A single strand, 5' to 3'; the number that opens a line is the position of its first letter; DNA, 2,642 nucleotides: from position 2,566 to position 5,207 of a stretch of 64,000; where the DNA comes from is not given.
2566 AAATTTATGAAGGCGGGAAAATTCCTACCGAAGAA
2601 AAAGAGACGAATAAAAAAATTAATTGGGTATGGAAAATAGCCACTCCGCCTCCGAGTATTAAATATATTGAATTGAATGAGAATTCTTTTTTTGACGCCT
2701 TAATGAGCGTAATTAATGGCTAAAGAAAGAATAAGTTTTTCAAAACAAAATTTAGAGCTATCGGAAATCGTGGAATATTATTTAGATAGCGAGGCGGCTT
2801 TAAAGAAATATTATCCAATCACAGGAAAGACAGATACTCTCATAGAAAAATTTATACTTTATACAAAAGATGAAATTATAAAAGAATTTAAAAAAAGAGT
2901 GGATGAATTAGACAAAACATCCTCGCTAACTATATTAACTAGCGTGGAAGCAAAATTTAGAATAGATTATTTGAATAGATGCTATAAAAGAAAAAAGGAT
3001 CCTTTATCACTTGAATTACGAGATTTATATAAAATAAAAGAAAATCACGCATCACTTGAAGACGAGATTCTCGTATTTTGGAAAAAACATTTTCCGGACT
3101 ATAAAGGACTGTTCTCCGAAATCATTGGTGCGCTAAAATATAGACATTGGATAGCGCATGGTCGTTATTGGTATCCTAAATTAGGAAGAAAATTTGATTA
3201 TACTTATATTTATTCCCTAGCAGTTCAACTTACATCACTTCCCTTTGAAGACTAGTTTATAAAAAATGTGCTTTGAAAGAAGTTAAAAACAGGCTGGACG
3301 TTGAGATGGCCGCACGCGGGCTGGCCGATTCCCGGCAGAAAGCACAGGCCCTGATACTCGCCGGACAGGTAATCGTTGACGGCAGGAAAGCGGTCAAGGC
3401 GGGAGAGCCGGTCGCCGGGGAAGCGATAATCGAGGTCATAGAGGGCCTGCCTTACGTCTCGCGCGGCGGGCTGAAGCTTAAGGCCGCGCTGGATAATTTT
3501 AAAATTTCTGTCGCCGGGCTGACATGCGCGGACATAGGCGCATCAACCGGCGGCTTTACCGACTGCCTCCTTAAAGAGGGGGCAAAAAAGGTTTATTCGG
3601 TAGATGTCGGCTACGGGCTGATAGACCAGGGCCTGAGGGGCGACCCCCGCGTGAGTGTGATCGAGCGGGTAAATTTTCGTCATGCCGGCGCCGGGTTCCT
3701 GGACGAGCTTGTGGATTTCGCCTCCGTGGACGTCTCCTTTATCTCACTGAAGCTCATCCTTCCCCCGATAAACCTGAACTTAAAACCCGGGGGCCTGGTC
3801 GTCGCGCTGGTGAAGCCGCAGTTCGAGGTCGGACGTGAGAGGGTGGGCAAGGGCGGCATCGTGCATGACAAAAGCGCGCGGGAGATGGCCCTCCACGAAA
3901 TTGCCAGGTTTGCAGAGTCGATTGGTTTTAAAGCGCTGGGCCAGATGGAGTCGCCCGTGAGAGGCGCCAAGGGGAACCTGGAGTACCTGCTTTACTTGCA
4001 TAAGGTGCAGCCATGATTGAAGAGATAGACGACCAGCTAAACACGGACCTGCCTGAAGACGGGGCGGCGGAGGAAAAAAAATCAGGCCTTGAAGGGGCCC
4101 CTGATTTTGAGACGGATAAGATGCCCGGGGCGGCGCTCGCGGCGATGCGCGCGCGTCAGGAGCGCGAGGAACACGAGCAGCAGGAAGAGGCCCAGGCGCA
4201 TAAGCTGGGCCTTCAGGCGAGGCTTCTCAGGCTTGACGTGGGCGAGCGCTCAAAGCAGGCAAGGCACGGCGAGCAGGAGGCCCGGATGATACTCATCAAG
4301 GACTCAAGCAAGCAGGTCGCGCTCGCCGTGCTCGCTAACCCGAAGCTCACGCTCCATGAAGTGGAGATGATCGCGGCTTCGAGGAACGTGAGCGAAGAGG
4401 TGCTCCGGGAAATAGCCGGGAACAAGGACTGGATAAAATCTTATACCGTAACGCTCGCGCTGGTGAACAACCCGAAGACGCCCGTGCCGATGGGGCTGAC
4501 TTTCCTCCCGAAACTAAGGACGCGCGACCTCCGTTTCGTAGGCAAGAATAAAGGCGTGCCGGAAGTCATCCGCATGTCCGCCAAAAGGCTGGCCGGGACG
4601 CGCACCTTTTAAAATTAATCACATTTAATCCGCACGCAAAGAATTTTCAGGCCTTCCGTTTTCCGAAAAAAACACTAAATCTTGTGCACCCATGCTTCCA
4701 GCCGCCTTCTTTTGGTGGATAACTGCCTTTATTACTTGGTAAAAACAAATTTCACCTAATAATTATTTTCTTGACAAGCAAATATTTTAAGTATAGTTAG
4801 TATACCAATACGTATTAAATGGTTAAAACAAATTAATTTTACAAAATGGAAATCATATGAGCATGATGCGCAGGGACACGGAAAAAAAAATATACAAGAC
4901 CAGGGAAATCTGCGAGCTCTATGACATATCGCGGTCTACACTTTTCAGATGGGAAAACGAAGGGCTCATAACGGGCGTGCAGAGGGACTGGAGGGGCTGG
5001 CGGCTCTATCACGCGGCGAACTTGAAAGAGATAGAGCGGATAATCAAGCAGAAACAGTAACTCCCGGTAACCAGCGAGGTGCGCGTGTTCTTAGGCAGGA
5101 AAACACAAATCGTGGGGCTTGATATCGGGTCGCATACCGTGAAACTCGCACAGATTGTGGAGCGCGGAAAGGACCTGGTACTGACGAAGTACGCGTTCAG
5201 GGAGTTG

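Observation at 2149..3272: AT-rich two-gene cassette with an HEPN-like protein inserted precisely between dxs and tlyA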

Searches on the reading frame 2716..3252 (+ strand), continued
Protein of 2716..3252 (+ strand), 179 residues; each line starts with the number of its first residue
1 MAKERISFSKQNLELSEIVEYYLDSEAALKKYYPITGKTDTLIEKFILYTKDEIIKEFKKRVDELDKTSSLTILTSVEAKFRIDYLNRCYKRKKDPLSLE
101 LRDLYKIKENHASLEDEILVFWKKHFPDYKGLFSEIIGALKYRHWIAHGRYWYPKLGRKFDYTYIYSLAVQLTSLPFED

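Call 45: search_protein_families(library=pfam, alignment_id=A3, max_evalue=1)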
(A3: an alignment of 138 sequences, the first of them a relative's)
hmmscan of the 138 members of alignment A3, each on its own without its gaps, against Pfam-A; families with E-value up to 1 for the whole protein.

A. member 1, P0001 (179 aa): 2 families
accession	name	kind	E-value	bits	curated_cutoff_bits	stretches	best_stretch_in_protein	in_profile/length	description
PF19891.5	DUF6364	-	0.041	14.8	27.3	1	9-45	22-50/70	Family of unknown function (DUF6364)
PF15637.11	Tox-HNH-HHH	-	0.22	12.3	26.1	1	93-137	35-76/103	HNH/Endo VII superfamily nuclease toxin with a HHH motif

B. families by the number of members that match (of 138 scanned): 97 families (the first 25 are shown)
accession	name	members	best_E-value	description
PF18735.6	HEPN_RiboL-PSP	12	0.00039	RiboL-PSP-HEPN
PF15416.12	DUF4623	3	0.075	Domain of unknown function (DUF4623)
PF18737.6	HEPN_MAE_28990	2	0.00011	MAE_28990/MAE_18760-like HEPN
PF14943.11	MRP-S26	2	0.031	Mitochondrial ribosome subunit S26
PF04303.18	PrpF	2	0.059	PrpF protein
PF04363.17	DUF496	2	0.071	Protein of unknown function (DUF496)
PF10407.14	Cytokin_check_N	1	0.00084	Cdc14 phosphatase binding protein N-terminus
PF13700.11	DUF4158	1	0.0065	Domain of unknown function (DUF4158)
PF15177.11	IL28A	1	0.0068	Interleukin-28A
PF20781.2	TssR_C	1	0.0088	TssR C-terminal domain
PF01867.21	Cas_Cas1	1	0.012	CRISPR associated protein Cas1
PF07084.17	Spot_14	1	0.012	Thyroid hormone-inducible hepatic protein Spot 14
PF20457.3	DUF6710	1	0.016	Family of unknown function (DUF6710)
PF20153.4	DUF6535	1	0.022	Family of unknown function (DUF6535)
PF23614.1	DUF7141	1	0.023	Domain of unknown function (DUF7141)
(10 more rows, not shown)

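Call 48: search_protein_families(library=pfam, proteins=[P0240, P0294, P0316, P0319, P0322, P0310, P0299], max_evalue=1)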
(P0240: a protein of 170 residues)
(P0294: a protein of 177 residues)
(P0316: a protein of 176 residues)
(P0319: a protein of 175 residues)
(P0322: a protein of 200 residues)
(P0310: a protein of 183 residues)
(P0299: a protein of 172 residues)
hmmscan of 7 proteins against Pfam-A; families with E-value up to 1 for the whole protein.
P0240 (170 aa): 1 family
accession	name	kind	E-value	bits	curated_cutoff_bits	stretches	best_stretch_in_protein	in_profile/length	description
PF18737.6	HEPN_MAE_28990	-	0.05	14.2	26.8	1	22-153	56-182/211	MAE_28990/MAE_18760-like HEPN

P0294 (177 aa): 0 families

P0316 (176 aa): 1 family
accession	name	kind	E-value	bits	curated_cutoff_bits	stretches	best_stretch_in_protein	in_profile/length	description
PF05192.23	MutS_III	-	0.12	13.1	34.1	1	14-86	47-120/194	MutS domain III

P0319 (175 aa): 0 families

P0322 (200 aa): 0 families

P0310 (183 aa): 0 families

P0299 (172 aa): 0 families

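Call 50: search_dna_similar(query=window:2716-3252:+, collection=plasmids, mode=protein, max_evalue=0.001, max_rows=25)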
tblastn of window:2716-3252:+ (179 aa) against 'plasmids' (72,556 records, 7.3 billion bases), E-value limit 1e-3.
Records with a match: 18; places in all: 19; records where one place covers at least 80% of the query: 0.
Best place of each record, by identity: <60% 18.
By first word of the organism name: Klebsiella 17; Raoultella 1.
By predicted mobility (MOB-suite, as given by PLSDB): non-mobilizable 18.
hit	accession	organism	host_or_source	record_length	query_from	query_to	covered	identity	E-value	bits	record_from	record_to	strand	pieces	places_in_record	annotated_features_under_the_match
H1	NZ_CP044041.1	Klebsiella pneumoniae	Homo sapiens,clinical isolate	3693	46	175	73%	33.1%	2e-11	69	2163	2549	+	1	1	hypothetical protein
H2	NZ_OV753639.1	Klebsiella quasipneumoniae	-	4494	46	175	73%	33.1%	2e-11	69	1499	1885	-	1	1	hypothetical protein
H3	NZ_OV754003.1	Klebsiella quasipneumoniae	-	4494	46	175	73%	33.1%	2e-11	69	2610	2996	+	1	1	hypothetical protein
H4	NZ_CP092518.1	Klebsiella quasipneumoniae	Homo sapiens,HVS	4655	46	175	73%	33.1%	2e-11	69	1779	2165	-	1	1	hypothetical protein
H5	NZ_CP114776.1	Raoultella planticola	Homo sapiens,cell ...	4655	46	175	73%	33.1%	2e-11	69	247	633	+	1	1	hypothetical protein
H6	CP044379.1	Klebsiella pneumoniae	Homo sapiens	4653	46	175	73%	33.1%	2e-11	69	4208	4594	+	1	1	hypothetical protein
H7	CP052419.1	Klebsiella pneumoniae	Homo sapiens,blood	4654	46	175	73%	33.1%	2e-11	69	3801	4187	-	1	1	hypothetical protein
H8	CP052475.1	Klebsiella pneumoniae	Homo sapiens,blood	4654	46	175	73%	33.1%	2e-11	69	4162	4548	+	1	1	hypothetical protein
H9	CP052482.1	Klebsiella pneumoniae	Homo sapiens,blood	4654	46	175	73%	33.1%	2e-11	69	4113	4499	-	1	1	hypothetical protein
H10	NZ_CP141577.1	Klebsiella pneumoniae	Homo sapiens,pure culture,Pus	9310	46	175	73%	33.1%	2e-11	69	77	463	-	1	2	hypothetical protein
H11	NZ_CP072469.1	Klebsiella quasipneumoniae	Homo sapiens,blood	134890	46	175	73%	33.1%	2e-11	69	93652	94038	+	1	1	hypothetical protein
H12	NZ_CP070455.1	Klebsiella quasipneumoniae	Homo sapiens,blood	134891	46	175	73%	33.1%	2e-11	69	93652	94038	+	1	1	hypothetical protein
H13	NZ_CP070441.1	Klebsiella quasipneumoniae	Homosapiens,blood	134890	46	175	73%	33.1%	2e-11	69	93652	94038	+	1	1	hypothetical protein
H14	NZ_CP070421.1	Klebsiella quasipneumoniae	Homo sapiens,blood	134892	46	175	73%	33.1%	2e-11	69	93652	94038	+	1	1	hypothetical protein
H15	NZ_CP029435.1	Klebsiella quasipneumoniae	Homo sapiens,Peri-rectal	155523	46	175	73%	33.1%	2e-11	69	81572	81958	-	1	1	hypothetical protein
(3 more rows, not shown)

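Call 51: search_dna_similar(query=window:2716-3252:+, collection=phages, mode=protein, max_evalue=0.001, max_rows=15)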
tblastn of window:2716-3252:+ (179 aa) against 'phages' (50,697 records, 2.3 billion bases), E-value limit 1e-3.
No match.

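Call 54: get_annotated_region(hit=H11, flank=8000)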
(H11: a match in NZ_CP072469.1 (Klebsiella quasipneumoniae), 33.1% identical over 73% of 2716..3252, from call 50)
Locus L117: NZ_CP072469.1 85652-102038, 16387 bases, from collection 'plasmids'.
description: Klebsiella quasipneumoniae strain B6885 plasmid p1B6885, complete sequence
organism: Klebsiella quasipneumoniae (NCBI taxid 1463165)
taxonomy: Bacteria; Pseudomonadota; Gammaproteobacteria; Enterobacterales; Enterobacteriaceae; Klebsiella; Klebsiella quasipneumoniae
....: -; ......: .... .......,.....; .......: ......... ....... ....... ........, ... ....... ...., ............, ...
typing (MOB-suite, as given by PLSDB): non-mobilizable; replicon IncFIB
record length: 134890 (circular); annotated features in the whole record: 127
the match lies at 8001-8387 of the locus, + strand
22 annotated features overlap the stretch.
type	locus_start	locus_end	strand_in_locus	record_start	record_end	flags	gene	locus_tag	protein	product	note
CDS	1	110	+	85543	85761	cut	ccdA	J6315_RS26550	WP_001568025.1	type II toxin-antitoxin system antitoxin CcdA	-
CDS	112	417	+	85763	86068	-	ccdB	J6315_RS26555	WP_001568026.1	type II toxin-antitoxin system toxin CcdB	-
CDS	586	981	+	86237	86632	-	-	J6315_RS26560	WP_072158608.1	hypothetical protein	-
CDS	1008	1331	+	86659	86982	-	-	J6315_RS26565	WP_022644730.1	hypothetical protein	-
CDS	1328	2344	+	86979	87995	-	-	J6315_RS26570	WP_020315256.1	hypothetical protein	-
CDS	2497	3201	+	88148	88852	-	-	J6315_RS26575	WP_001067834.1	IS6-like element IS26 family transposase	GO:0006313 - DNA transposition [Evidence IEA]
CDS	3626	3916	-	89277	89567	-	-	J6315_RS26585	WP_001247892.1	nucleotidyltransferase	-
CDS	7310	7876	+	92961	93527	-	-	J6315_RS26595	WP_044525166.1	hypothetical protein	-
CDS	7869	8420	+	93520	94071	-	-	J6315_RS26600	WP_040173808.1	hypothetical protein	-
CDS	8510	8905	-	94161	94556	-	-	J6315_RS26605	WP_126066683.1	hypothetical protein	-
CDS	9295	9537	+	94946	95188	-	-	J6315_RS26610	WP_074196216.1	hypothetical protein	-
CDS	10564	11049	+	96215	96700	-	-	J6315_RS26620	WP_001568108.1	transglycosylase SLT domain-containing protein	-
CDS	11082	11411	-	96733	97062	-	-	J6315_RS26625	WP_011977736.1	DUF5983 family protein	-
CDS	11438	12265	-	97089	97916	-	-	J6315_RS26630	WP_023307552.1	DUF932 domain-containing protein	-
CDS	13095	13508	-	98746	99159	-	-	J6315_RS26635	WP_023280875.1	transcriptional regulator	-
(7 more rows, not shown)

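Call 62: search_protein_families(library=pfam, proteins=[P0183, P0185, P0204, P0210, P0216, P0222, P0236, P0244, P0245, P0247], max_evalue=1)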
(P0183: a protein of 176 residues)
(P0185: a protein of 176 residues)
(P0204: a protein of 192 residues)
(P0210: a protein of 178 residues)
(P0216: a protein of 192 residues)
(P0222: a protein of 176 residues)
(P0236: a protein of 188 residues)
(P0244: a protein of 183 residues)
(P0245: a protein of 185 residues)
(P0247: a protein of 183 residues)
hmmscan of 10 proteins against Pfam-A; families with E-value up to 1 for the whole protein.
P0183 (176 aa): 0 families

P0185 (176 aa): 0 families

P0204 (192 aa): 0 families

P0210 (178 aa): 0 families

P0216 (192 aa): 1 family
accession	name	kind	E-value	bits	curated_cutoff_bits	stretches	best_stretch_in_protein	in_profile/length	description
PF12775.13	AAA_7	-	0.14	12.1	25.8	1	85-146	75-137/181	P-loop containing dynein motor region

P0222 (176 aa): 2 families
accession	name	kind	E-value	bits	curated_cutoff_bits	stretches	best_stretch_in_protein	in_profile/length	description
PF04634.17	YezG-like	-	0.1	13.2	21.7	1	6-62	30-86/146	Immunity protein YezG-like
PF24764.1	rva_4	-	0.1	12.8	26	1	4-84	74-153/194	Integrase core domain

P0236 (188 aa): 0 families

P0244 (183 aa): 1 family
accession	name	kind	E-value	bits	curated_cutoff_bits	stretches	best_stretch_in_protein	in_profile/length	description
PF08519.17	RFC1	-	0.12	12.9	23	1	52-96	58-101/158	Replication factor RFC1 C terminal domain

P0245 (185 aa): 2 families
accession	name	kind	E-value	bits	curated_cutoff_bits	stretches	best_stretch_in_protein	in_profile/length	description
PF04906.18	Tweety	-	0.041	13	31.8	1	83-141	285-343/431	Tweety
PF04303.18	PrpF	-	0.059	12.7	27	1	38-79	201-242/371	PrpF protein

P0247 (183 aa): 0 families

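Call 65: search_solved_structures(query=A3, max_evalue=10, show_alignments=4)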
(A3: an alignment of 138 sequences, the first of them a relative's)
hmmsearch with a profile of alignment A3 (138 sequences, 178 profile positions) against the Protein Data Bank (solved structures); distinct sequences matched with E-value up to 10: 3.
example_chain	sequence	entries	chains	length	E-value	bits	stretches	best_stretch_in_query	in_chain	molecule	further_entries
6nuk_A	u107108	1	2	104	0.2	14.8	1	20-66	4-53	Ferredog-Diesel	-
6fto_C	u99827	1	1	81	0.81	12.8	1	52-88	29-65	Chromatin remodeling factor mit1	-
2k1e_A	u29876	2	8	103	1.2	12.2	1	52-90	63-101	water soluble analogue of potassium channel, KcsA | WSK3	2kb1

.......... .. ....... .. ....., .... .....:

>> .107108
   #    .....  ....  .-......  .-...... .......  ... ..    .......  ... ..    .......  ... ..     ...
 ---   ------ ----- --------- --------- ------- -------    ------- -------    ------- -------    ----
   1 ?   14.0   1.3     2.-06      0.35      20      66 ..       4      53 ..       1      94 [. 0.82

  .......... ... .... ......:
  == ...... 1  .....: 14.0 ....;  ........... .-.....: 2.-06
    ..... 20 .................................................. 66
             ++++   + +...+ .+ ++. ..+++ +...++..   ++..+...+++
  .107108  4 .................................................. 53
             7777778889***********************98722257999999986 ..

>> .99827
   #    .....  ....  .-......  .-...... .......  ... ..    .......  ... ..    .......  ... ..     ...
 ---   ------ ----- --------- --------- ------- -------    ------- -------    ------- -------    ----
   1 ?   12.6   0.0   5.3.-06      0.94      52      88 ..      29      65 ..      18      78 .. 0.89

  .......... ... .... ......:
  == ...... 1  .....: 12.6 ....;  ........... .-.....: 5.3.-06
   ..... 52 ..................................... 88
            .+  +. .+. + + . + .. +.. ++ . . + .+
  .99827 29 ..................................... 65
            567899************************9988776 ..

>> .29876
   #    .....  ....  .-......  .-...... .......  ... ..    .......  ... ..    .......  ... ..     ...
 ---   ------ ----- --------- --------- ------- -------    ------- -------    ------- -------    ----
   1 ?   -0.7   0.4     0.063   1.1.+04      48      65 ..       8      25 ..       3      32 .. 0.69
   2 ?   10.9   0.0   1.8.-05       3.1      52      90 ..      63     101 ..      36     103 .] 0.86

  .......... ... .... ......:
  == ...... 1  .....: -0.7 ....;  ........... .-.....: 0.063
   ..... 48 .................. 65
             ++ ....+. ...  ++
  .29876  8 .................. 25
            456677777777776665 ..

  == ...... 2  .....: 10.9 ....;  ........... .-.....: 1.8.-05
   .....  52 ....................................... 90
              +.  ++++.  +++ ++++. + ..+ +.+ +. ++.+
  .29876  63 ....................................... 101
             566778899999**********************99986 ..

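Call 79: find_related_loci(query=A3, collection=viral_contigs, flank=4000)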
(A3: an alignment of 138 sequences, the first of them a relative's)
Query A3 (179 aa) in viral_contigs; peptide patterns used: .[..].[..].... (x = any residue, [..] = any of these).
33 stretches matched a pattern; 11 encode a relative of the query (tblastn E <= 1e-3); 11 distinct loci.
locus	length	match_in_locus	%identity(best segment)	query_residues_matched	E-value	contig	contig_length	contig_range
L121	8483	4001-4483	45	4-169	4e-44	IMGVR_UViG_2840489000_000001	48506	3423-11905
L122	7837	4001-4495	38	4-173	1e-40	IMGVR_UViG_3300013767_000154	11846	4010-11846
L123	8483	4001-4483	41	4-169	2e-40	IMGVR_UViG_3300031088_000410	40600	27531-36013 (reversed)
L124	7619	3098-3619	38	5-178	9e-37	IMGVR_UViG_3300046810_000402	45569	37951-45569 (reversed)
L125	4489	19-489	43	8-169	1e-36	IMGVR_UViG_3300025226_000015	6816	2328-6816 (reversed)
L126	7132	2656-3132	40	6-169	3e-36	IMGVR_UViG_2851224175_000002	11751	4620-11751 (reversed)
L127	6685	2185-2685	38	6-174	7e-36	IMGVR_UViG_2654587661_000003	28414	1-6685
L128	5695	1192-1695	36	2-169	6e-33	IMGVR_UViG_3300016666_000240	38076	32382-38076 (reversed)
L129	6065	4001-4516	37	6-174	1e-32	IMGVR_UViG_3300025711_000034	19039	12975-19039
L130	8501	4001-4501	41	3-172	2e-31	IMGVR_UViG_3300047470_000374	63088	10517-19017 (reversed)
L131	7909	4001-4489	40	4-174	9e-29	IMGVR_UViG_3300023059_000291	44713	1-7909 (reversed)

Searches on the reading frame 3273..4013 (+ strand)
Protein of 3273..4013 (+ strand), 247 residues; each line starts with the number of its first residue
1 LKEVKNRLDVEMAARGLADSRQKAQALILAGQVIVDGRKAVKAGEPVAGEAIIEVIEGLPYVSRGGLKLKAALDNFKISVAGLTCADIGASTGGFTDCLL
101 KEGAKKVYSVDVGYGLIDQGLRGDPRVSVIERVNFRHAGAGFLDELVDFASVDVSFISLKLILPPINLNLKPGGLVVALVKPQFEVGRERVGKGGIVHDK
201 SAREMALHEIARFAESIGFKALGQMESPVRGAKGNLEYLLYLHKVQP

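Call 4: search_protein_families(library=pfam, proteins=[window:3273-4013:+], max_evalue=1)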
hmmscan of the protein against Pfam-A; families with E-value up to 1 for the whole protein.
window:3273-4013:+ (247 aa): 3 families
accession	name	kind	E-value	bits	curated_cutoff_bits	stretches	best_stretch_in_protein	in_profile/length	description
PF01728.25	FtsJ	-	1.8e-40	139.2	24.1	1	61-243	1-180/181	FtsJ-like methyltransferase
PF01479.30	S4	-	3e-08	33.7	22.8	1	7-52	2-47/48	S4 domain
PF08241.18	Methyltransf_11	-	0.1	13.7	21.2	1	87-156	2-70/95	Methyltransferase domain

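Call 38: find_related_loci(query=window:3273-4013:+, collection=metagenome_contigs, flank=4000)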
Query window:3273-4013:+ (247 aa) in metagenome_contigs; peptide patterns used: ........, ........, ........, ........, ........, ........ (x = any residue, [..] = any of these).
576 stretches matched a pattern; 29 encode a relative of the query (tblastn E <= 1e-3); 29 distinct loci.
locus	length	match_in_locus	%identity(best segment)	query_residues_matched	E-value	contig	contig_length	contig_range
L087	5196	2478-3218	94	1-247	5e-152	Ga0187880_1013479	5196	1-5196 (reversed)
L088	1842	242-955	53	5-241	6e-75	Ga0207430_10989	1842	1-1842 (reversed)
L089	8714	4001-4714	50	5-241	1e-71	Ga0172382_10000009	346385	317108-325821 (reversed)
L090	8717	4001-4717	52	4-241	3e-69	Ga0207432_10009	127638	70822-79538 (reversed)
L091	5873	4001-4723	50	5-244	2e-67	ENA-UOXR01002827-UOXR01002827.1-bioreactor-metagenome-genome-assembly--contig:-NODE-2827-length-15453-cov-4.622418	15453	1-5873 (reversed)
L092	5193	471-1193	50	5-244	2e-67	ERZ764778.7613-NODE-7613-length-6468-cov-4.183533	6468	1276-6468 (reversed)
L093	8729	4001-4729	47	5-246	3e-66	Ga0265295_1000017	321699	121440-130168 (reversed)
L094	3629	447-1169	49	5-244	1e-66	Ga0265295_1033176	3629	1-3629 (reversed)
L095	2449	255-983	50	5-246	4e-66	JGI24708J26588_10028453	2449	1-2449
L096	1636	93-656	56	60-240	2e-65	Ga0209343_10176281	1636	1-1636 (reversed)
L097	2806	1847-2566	49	4-242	2e-63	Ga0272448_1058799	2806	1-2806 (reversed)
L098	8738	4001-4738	48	2-242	2e-62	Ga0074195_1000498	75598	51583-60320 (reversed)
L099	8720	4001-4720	46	3-241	2e-60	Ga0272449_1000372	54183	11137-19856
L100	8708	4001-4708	50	5-242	9e-59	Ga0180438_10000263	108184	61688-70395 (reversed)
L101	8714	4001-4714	46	5-242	1e-58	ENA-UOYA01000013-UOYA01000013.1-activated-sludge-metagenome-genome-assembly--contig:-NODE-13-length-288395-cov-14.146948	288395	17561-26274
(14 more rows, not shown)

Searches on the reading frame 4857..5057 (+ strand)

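Call 4: search_protein_families(library=pfam, proteins=[window:4857-5057:+], max_evalue=1)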
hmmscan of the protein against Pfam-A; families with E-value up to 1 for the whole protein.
window:4857-5057:+ (67 aa): 12 families
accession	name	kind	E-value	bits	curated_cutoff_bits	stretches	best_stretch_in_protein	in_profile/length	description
PF00376.29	MerR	-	2.6e-07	30.8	28.2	1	15-51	2-38/38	MerR family regulatory protein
PF13411.12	MerR_1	-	5.8e-07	30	21.6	1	13-66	1-53/69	MerR HTH family regulatory protein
PF13384.12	HTH_23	-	0.00015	21.9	24.6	1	13-32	18-37/50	Homeodomain-like domain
PF02796.21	HTH_7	-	0.0017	18.9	23.8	1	9-31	19-40/45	Helix-turn-helix domain of resolvase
PF12728.13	HTH_17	-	0.002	18.8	27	1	13-43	2-31/51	Helix-turn-helix domain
PF13591.12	MerR_2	-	0.0023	18.1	29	1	14-64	2-50/84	MerR HTH family regulatory protein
PF13022.12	HTH_Tnp_1_2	-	0.0057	17.2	27.9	1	14-35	28-49/122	Helix-turn-helix of insertion element transposase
PF23125.1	Xre-MbcA-ParS_M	-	0.011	15.9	27.8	1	17-41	6-30/51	Antitoxin Xre/MbcA/ParS-like, middle domain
PF13551.12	HTH_29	-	0.012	16.1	28.1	1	15-32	15-32/64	Winged helix-turn helix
PF13518.12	HTH_28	-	0.013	16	25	1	14-34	14-34/52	Helix-turn-helix domain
PF05930.18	Phage_AlpA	-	0.092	13.1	21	1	12-36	3-27/51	Prophage CP4-57 regulatory protein (AlpA)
PF01381.28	HTH_3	-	0.12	12.9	23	1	16-35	13-32/55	Helix-turn-helix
